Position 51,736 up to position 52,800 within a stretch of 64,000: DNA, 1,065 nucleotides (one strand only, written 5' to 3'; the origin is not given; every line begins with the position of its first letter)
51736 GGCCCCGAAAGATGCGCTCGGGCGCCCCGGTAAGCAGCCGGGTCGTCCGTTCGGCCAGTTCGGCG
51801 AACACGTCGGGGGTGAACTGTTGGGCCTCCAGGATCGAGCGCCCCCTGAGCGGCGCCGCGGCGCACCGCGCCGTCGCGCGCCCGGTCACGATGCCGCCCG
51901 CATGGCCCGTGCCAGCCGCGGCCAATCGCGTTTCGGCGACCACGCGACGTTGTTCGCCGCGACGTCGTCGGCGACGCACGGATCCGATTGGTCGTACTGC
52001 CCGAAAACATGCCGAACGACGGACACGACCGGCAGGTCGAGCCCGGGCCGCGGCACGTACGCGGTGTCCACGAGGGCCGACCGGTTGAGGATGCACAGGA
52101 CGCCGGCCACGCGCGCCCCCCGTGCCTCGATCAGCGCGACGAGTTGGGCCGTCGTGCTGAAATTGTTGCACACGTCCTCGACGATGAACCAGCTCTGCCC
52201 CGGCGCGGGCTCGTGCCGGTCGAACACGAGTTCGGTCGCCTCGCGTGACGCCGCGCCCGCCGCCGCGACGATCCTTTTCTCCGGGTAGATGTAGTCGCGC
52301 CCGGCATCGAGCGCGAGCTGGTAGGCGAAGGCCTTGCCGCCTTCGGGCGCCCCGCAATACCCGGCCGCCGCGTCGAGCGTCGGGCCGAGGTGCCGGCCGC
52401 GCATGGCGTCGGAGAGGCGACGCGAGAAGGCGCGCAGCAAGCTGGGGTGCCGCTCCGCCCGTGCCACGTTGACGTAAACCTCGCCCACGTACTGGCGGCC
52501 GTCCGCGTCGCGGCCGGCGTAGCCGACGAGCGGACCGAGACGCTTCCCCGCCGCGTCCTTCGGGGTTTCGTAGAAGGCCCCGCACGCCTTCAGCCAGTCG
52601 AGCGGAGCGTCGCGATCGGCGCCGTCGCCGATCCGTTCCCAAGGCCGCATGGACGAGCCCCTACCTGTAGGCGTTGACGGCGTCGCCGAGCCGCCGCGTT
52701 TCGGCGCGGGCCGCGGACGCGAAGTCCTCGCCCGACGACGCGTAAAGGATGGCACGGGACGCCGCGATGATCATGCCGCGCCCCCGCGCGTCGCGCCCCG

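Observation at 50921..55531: Self-contained, translationally coupled DHOD-DHOase-ODCase-PRTase-ATCase operon in an accessory, IS-flanked context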

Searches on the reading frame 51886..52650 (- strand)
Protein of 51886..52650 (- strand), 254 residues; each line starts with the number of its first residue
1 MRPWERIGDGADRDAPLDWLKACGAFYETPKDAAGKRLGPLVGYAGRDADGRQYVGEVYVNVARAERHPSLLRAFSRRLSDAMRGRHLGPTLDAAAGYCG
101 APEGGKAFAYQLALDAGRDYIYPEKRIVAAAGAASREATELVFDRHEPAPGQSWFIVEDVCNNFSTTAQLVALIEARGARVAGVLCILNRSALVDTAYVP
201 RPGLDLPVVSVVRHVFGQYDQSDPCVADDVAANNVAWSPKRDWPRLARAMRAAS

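Call 3: search_protein_families(library=pfam, proteins=[window:51886-52650:-], max_evalue=0.01)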
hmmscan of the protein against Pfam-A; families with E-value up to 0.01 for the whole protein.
window:51886-52650:- (254 aa): 0 families

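Call 4: search_protein_families(library=ncbifam, proteins=[window:51886-52650:-], max_evalue=0.01)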
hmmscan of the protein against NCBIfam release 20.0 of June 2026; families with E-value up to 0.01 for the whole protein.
window:51886-52650:- (254 aa): 1 family
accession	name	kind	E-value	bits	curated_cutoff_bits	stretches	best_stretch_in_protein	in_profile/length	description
TIGR01367.1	pyrE_Therm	equivalog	1.7e-06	27.8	150.25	1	58-223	27-171/187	orotate phosphoribosyltransferase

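Call 12: search_solved_structures(query=window:51886-52650:-, max_evalue=1, show_alignments=2)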
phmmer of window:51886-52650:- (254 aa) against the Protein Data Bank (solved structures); distinct sequences matched with E-value up to 1: 0.
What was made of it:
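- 51886..52650 (-): Divergent type I phosphoribosyltransferase, inferred to be orotate phosphoribosyltransferase (254 aa). PRPP motif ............. No Pfam hit and no PDB match by sequence (calls 3, 12).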

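Call 13: find_homologous_proteins(query=window:51886-52650:-, max_evalue=0.001)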
Query window:51886-52650:- (254 aa): 537 proteins with E <= 0.001 among 6222 candidates; the best 120 are listed.
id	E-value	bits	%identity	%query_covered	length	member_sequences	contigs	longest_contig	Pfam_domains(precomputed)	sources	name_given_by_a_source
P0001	1.2e-167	574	100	100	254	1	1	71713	-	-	-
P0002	1.2e-111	391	71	100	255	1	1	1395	-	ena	-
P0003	2.2e-105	370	69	94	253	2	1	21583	-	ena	-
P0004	8.8e-105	368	70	94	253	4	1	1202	-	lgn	-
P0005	7.5e-104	365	69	93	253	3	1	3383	-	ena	-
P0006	7.1e-103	362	67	94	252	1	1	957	-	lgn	-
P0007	2.5e-102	360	68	94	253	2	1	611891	-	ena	-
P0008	4.2e-102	359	68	93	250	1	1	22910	-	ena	-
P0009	6.2e-102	359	65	98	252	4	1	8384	-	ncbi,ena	-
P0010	6.9e-102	359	68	94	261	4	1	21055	-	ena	-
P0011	8.4e-102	358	67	93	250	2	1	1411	-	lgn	-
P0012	1.3e-101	358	68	94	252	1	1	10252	-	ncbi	-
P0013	1.4e-101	358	66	97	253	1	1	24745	-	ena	-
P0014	1.7e-101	357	68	94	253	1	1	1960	-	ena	-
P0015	2.5e-101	357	66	100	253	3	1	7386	-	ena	-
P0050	4.1e-96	340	67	91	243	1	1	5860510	-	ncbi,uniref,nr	ncbi:hypothetical protein [Lichenibacterium dinghuense]|uniref:hypothetical protein n=1 Tax=Lichenib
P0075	3.6e-78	281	57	94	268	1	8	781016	-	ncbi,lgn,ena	ncbi:MAG: hypothetical protein AAB391_01505 [Patescibacteria group bacterium]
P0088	1.0e-75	273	54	92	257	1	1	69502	-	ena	-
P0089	2.0e-75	272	54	96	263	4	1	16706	-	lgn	-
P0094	1.5e-73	266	54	90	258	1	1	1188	-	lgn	-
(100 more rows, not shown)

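Call 14: find_encoding_contigs(protein=P0050, flank=10000, max_places=2)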
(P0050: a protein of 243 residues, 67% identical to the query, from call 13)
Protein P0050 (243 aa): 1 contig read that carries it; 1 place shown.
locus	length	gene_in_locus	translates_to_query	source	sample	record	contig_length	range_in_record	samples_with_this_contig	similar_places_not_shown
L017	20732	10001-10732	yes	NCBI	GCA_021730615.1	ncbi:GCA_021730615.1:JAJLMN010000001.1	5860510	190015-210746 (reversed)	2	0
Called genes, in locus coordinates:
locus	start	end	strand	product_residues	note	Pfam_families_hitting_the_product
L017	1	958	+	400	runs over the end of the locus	PF01266:DAO (faint), PF05834:Lycopene_cycl, PF07992:Pyr_redox_2 (faint), PF13450:NAD_binding_8 (faint), PF01494:FAD_binding_3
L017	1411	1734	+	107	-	-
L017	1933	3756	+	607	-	PF01321:Creatinase_N, PF16189:Creatinase_N_2, PF00557:Peptidase_M24, PF16188:Peptidase_M24_C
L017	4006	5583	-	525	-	PF01019:G_glu_transpept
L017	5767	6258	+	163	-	PF04073:tRNA_edit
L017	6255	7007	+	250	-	PF13714:PEP_mutase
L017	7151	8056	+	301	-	PF01180:DHO_dh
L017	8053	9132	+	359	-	-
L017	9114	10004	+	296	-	PF00215:OMPdecase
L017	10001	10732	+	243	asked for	-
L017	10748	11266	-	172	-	PF01124:MAPEG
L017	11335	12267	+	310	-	PF02729:OTCace_N, PF00185:OTCace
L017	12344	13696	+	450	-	PF07992:Pyr_redox_2, PF00070:Pyr_redox, PF22366:NDH2_C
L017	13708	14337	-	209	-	-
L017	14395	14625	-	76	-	-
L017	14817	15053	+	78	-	-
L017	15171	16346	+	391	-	PF01594:AI-2E_transport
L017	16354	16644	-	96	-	PF07045:DUF1330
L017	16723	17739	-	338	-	PF03734:YkuD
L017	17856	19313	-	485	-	PF01943:Polysacc_synt (weak), PF13440:Polysacc_synt_3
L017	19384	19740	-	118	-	PF20159:YidB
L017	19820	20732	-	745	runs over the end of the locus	PF20256:MoCoBD_2, PF02738:MoCoBD_1, PF20256:MoCoBD_2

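Call 15: find_encoding_contigs(protein=P0075, flank=10000, max_places=3)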
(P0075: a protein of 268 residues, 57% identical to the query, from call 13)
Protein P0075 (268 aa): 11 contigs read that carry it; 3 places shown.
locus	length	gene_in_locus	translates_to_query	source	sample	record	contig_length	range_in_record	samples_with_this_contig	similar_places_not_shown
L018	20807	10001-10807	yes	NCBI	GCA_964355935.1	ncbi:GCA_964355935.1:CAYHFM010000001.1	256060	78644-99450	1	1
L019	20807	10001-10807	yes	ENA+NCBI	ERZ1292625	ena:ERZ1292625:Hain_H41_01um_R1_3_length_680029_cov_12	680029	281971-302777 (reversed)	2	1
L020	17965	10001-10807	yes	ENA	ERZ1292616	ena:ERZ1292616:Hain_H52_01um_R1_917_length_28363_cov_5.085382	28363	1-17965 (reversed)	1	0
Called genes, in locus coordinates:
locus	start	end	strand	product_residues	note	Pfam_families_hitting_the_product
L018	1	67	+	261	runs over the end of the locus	PF13365:Trypsin_2 (weak)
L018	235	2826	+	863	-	PF02861:Clp_N, PF00004:AAA, PF23569:NBD_SMAX1 (weak), PF17871:AAA_lid_9, PF00004:AAA, PF07724:AAA_2, PF07728:AAA_5, PF10431:ClpB_D2-small, +6 more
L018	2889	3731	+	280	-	PF13412:HTH_24 (weak), PF14528:LAGLIDADG_3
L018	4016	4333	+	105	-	-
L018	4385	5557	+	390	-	-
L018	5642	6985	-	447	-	PF01168:Ala_racemase_N, PF00842:Ala_racemase_C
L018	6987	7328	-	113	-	-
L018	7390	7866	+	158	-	-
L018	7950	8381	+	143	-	-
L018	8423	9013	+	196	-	PF13489:Methyltransf_23, PF01209:Ubie_methyltran, PF13847:Methyltransf_31, PF08241:Methyltransf_11, PF08242:Methyltransf_12, PF13649:Methyltransf_25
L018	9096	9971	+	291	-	PF00215:OMPdecase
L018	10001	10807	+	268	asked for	-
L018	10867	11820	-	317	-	PF01745:IPT, PF01715:IPPT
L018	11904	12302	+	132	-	PF02452:PemK_toxin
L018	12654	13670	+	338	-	PF02195:ParB_N, PF17762:HTH_ParB, PF23552:ParB_C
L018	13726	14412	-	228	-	-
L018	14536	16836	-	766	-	PF01751:Toprim, PF01131:Topoisom_bac, PF01396:Zn_ribbon_Top1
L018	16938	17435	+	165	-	PF03073:TspO_MBR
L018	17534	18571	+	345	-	PF13310:Virulence_RhuM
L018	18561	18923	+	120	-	PF12643:MazG-like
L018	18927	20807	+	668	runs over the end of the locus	PF04851:ResIII (faint), PF00004:AAA (weak), PF09848:SLFN-g3_helicase, PF00717:Peptidase_S24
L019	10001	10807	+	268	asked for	-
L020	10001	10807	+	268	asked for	-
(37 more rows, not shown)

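Call 31: predict_structure(alignment_id=A1)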
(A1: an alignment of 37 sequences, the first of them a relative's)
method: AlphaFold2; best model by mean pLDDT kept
length: 254 residues; sequences in the alignment: 37
mean_pLDDT: 93.6   pTM: 0.88
mean pLDDT of the five models: 93.6, 93.6, 93.5, 93.3, 91.8
residues with pLDDT >= 90: 231; 70-90: 10; 50-70: 12; < 50: 1
segments of 3 or more residues with pLDDT < 50: none
pLDDT, mean of each block of 10 residues (from residue 1): 57 79 95 97 95 97 92 94 95 97 93 98 96 92 96 98 95 98 97 97 98 95 98 97 97 94
secondary structure, 60 per line:
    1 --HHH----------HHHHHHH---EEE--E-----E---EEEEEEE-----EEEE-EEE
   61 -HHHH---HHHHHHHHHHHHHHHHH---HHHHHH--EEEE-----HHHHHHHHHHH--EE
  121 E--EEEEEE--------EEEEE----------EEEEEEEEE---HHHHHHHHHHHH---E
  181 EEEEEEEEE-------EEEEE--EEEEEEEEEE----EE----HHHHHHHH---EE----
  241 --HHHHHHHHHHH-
elements in order: H16-22 E26-28 E41-47 E53-56 E58-60 H62-65 H69-85 H89-94 E97-100 H106-116 E119-121 E124-129 E138-142 E153-161 H165-176 E180-189 E197-201 E204-213 H224-231 H243-253

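Call 34: fold_search(model_id=the predicted structure, library=pdb)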
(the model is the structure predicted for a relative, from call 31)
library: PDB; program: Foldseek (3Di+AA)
matches with E <= 10: 1075; with E <= 0.001: 281
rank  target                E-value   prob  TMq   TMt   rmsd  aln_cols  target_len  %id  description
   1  4paw_B                7.6e-11  1.00  0.60  0.76   5.0       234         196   18  Structure of hypothetical protein HP1257. (released 2015-05-06)
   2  4paw_A                2.3e-10  1.00  0.60  0.76   4.1       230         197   18  Structure of hypothetical protein HP1257. (released 2015-05-06)
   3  2yzk_A                1.3e-08  1.00  0.50  0.70   4.9       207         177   16  Crystal structure of orotate phosphoribosyltransferase from Aeropyrum pernix (released 2007-11-06)
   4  1zn7_A                9.4e-08  1.00  0.47  0.64   5.8       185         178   17  Human Adenine Phosphoribosyltransferase Complexed with PRPP, ADE and R5P (released 2006-04-25)
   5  4x45_B                1.1e-07  1.00  0.46  0.64   6.3       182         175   18  Crystal Structure of F173G Mutant of Human APRT (released 2015-12-02)
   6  5b6h                  1.7e-07  1.00  0.45  0.62   6.3       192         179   17  Crystal structure of an APRT from Yersinia pseudotuberculosis in complex with AMP. (released 2017-05-31)
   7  1g2q_A                2.1e-07  1.00  0.42  0.56   6.6       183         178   16  CRYSTAL STRUCTURE OF ADENINE PHOSPHORIBOSYLTRANSFERASE (released 2001-12-05)
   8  2dy0_A                2.4e-07  1.00  0.46  0.62   6.0       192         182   16  Crystal structure of project JW0458 from Escherichia coli (released 2007-03-04)
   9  2ps1_A                3.2e-07  1.00  0.47  0.52   7.1       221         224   16  S. cerevisiae orotate phosphoribosyltransferase complexed with orotic acid and PRPP (released 2008-01-15)
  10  5y4a_B                3.6e-07  1.00  0.43  0.59   5.9       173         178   17  Cadmium directed assembly of adenine phosphoribosyltransferase from Yersinia pseudotuberculosis. (released 2018-08-08)
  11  4mb6                  3.6e-07  1.00  0.44  0.59   6.4       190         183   17  Crystal structure of adenine phosphoribosyltransferase from Yersinia pseudotuberculosis. (released 2013-09-04)
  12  6hgp_A                3.9e-07  1.00  0.46  0.64   6.0       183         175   18  Crystal Structure of Human APRT wild type in complex with Phosphate ion. (released 2019-07-31)
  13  5y07_B                3.9e-07  1.00  0.44  0.60   6.5       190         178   17  Crystal structure of adenine phosphoribosyltransferase from Yersinia pseudotuberculosis with PRPP. (released 2018-08-01)
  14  6hgr_A                3.9e-07  1.00  0.45  0.63   7.0       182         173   18  Crystal Structure of Human APRT wild type in complex with IMP (released 2019-07-31)
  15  2dy0_B                4.1e-07  1.00  0.45  0.61   6.1       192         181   16  Crystal structure of project JW0458 from Escherichia coli (released 2007-03-04)
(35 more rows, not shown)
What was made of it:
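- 51886..52650 (-): AF2 model pLDDT 93.6; best fold matches are H. pylori HP1257 (4PAW, TMt 0.76) and A. pernix OPRT 2YZK (calls 31, 34).
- On De novo UMP pathway enzymes (PyrB, PyrC, PyrD, PyrE, PyrF): The fold is closest to OPRT-type PRTs, although APRTs score nearly as well (call 34).
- Closest known: Thermus/Helicobacter/Aeropyrum-type OPRT. Same: Best structural neighbours (call 34).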

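Call 60: search_protein_families(library=ncbifam, alignment_id=A1, max_evalue=0.01)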
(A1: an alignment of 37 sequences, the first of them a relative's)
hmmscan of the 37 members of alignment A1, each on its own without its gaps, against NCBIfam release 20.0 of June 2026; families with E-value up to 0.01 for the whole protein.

A. member 1, P0001 (254 aa): 1 family
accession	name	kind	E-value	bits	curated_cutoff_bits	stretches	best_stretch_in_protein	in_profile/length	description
TIGR01367.1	pyrE_Therm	equivalog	1.7e-06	27.8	150.25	1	58-223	27-171/187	orotate phosphoribosyltransferase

B. families by the number of members that match (of 37 scanned): 17 families
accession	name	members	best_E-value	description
TIGR01367.1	pyrE_Therm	36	3.1e-10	orotate phosphoribosyltransferase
NF002620.0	PRK02277.1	17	1.3e-09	orotate phosphoribosyltransferase-like protein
TIGR00336.1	pyrE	11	4.6e-05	orotate phosphoribosyltransferase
NF006328.0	PRK08558.1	8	8.9e-05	adenine phosphoribosyltransferase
NF006671.0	PRK09219.1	5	0.0005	xanthine phosphoribosyltransferase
TIGR01744.1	XPRTase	4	0.00045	xanthine phosphoribosyltransferase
NF004034.0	PRK05500.1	4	0.00053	bifunctional orotidine-5'-phosphate decarboxylase/orotate phosphoribosyltransferase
TIGR01743.1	purR_Bsub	4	0.0011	pur operon repressor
NF002633.0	PRK02304.1-2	2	0.00021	adenine phosphoribosyltransferase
NF004689.0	PRK06031.1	2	0.0007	phosphoribosyltransferase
NF005592.0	PRK07322.1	2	0.00078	adenine phosphoribosyltransferase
NF002635.0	PRK02304.1-4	2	0.0029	adenine phosphoribosyltransferase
NF040646.1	HPT_Archaea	2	0.0043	hypoxanthine/guanine phosphoribosyltransferase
TIGR01203.1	HGPRTase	1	0.00069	hypoxanthine phosphoribosyltransferase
NF045507.1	transregGfcR_Halo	1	0.0016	transcriptional regulator GfcR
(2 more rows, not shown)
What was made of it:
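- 51886..52650 (-): 36 of 37 family members weakly match TIGR01367 pyrE_Therm (call 60).
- Closest known: Thermus/Helicobacter/Aeropyrum-type OPRT. Same: Weak but consistent profile hits (call 60).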

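Call 65: find_related_loci(query=A1, collection=metagenome_contigs, flank=6000)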
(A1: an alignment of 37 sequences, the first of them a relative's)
Query A1 (254 aa) in metagenome_contigs; peptide patterns used: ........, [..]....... (x = any residue, [..] = any of these).
331 stretches matched a pattern; 171 encode a relative of the query (tblastn E <= 1e-3); the best 80 are kept; 80 distinct loci.
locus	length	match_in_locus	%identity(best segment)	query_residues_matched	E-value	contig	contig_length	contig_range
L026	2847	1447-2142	67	15-246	9e-106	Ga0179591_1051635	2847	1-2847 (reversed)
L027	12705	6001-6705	67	16-250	3e-101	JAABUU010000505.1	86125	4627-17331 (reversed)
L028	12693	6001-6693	67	16-246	3e-99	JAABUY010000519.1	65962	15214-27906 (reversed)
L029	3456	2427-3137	57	16-250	5e-88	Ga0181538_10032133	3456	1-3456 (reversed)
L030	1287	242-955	55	13-246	5e-91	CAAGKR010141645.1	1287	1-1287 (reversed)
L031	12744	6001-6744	57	16-253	8e-82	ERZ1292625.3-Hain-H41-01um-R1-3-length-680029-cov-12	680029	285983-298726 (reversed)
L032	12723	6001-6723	56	14-249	3e-81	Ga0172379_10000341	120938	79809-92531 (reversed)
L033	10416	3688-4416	53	14-254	9e-81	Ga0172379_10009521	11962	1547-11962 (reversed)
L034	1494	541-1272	54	1-243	2e-83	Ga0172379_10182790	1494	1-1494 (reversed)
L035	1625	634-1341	54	14-252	5e-82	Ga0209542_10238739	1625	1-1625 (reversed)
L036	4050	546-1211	54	16-248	3e-75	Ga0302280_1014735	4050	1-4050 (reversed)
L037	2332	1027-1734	47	14-251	1e-74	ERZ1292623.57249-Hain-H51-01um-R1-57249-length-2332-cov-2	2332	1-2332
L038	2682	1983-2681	52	16-249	1e-70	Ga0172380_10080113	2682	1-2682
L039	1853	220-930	46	6-249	9e-71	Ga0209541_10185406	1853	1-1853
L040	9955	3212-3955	48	8-252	7e-68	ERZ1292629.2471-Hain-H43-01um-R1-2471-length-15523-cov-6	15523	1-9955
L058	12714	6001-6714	50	15-253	1e-64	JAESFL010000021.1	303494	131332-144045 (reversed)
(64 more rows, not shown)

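Call 69: search_protein_families(library=pfam, proteins=[L058:1348-2685:+, L058:3077-3904:+, L058:7704-9149:+, L058:9171-10463:+, L058:10471-11124:+, L058:12-809:+, L027:6828-7775:+, L027:2072-3280:+, L027:3296-4012:+, L027:9336-10949:+], max_evalue=0.001)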
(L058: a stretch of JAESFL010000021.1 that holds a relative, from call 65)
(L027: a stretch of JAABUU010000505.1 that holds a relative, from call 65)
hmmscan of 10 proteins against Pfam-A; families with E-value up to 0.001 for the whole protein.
L058:1348-2685:+ (446 aa): 0 families

L058:3077-3904:+ (276 aa): 1 family
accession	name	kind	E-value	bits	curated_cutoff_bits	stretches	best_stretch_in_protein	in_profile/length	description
PF03737.21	RraA-like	-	3.7e-35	121.8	24.5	1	71-233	1-152/152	Aldolase/RraA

L058:7704-9149:+ (482 aa): 3 families
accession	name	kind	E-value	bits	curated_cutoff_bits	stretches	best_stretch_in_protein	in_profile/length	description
PF13522.11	GATase_6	-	2.1e-19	70.3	27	1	89-216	12-130/130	Glutamine amidotransferase domain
PF13537.11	GATase_7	-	2.6e-15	56.9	25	1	105-220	11-121/123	Glutamine amidotransferase domain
PF00156.33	Pribosyltran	-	1.1e-06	28.4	26.3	1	289-394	24-122/158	Phosphoribosyl transferase domain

L058:9171-10463:+ (431 aa): 6 families
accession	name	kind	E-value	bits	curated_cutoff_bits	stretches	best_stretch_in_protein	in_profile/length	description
PF01071.24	GARS_A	-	6.4e-73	245.2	27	1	107-299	1-194/194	Phosphoribosylglycinamide synthetase, ATP-grasp (A) domain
PF02844.21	GARS_N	-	7e-33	113.8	29.5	1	9-106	2-100/100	Phosphoribosylglycinamide synthetase, N domain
PF02843.22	GARS_C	-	1.2e-25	90.1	34.8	1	336-423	1-91/92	Phosphoribosylglycinamide synthetase, C domain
PF02786.22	CPSase_L_D2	-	1.7e-05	24.9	19.8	1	112-198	5-93/211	Carbamoyl-phosphate synthase L chain, ATP binding domain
PF02222.28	ATP-grasp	-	2e-05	24.7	27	1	116-203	3-86/179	ATP-grasp domain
PF02655.19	ATP-grasp_3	-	0.00015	22.3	23.2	1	115-244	11-115/160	ATP-grasp domain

L058:10471-11124:+ (218 aa): 1 family
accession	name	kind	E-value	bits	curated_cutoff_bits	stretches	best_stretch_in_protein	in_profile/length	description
PF00551.24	Formyl_trans_N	-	7.2e-18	65.4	26.1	1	4-185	2-179/181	Formyl transferase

L058:12-809:+ (266 aa): 0 families

L027:6828-7775:+ (316 aa): 0 families

L027:2072-3280:+ (403 aa): 0 families

L027:3296-4012:+ (239 aa): 0 families

L027:9336-10949:+ (538 aa): 4 families
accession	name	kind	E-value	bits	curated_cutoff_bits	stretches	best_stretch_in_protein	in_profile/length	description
PF07992.20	Pyr_redox_2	-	1.6e-43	149.7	26.1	1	105-422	2-291/291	Pyridine nucleotide-disulphide oxidoreductase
PF00070.33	Pyr_redox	-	1e-12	48.9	22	1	259-342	2-70/82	Pyridine nucleotide-disulphide oxidoreductase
PF22366.1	NDH2_C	-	1.3e-08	35.3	27.7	1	447-503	2-59/62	NDH2 C-terminal domain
PF13738.12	Pyr_redox_3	-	0.00078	19.2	30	0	312-367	81-140/305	Pyridine nucleotide-disulphide oxidoreductase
